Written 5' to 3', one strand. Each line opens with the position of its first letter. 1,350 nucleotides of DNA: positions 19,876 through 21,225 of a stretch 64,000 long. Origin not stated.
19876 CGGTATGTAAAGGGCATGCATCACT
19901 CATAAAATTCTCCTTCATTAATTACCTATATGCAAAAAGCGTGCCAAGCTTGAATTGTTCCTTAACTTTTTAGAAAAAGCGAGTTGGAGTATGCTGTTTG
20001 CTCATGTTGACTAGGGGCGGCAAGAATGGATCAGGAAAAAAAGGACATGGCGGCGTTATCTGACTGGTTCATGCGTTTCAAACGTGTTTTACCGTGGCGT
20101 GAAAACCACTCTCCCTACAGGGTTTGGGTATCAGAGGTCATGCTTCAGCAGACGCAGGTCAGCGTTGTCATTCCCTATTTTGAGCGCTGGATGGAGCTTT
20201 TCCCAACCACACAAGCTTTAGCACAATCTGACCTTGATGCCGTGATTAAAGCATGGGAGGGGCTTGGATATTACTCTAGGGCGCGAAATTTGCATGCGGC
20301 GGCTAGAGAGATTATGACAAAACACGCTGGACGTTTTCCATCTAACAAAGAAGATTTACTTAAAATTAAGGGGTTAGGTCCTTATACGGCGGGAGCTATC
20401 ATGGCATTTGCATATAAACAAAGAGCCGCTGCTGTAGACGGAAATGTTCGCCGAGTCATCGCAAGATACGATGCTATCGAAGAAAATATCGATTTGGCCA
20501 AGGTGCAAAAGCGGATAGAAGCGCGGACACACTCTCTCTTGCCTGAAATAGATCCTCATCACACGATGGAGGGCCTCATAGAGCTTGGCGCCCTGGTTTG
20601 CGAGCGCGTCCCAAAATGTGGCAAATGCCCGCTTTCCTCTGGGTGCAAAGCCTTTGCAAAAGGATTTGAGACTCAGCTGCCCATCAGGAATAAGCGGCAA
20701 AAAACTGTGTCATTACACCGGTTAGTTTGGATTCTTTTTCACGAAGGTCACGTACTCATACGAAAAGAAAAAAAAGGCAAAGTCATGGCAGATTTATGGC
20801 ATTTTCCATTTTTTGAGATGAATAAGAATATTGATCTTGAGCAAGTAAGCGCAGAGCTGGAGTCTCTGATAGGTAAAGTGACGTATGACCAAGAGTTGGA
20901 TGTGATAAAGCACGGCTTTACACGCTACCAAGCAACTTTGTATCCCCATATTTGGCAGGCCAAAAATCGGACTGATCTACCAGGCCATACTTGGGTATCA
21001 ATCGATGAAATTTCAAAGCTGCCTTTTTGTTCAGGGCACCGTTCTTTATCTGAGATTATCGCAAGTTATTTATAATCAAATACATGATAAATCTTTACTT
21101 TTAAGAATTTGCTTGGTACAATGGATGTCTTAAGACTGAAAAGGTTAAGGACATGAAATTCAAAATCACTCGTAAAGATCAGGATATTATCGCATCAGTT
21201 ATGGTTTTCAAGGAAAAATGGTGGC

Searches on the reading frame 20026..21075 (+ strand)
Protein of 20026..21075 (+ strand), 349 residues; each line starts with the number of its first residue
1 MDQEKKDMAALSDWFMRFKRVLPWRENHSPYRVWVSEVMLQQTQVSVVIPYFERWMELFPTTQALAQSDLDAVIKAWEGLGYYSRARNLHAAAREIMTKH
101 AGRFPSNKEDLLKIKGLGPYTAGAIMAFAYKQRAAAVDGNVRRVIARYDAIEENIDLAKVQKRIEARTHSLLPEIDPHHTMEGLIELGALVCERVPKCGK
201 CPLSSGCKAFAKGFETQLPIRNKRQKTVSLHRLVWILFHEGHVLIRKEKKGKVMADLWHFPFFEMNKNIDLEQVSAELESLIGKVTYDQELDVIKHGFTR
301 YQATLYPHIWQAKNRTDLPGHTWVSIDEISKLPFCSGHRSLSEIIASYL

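Call 41: search_protein_families(library=pfam, proteins=[window:20026-21075:+], max_evalue=0.00001)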
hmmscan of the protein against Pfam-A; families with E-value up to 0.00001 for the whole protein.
window:20026-21075:+ (349 aa): 3 families
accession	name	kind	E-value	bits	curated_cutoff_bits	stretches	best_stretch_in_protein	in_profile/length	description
PF00730.31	HhH-GPD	-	7.4e-23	81.4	26.2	1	35-165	1-103/108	HhH-GPD superfamily base excision DNA repair protein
PF14815.12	NUDIX_4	-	3.9e-12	46.4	35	1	234-341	2-110/113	NUDIX domain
PF00633.29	HHH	-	9.3e-07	28.8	24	1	100-128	2-30/30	Helix-hairpin-helix motif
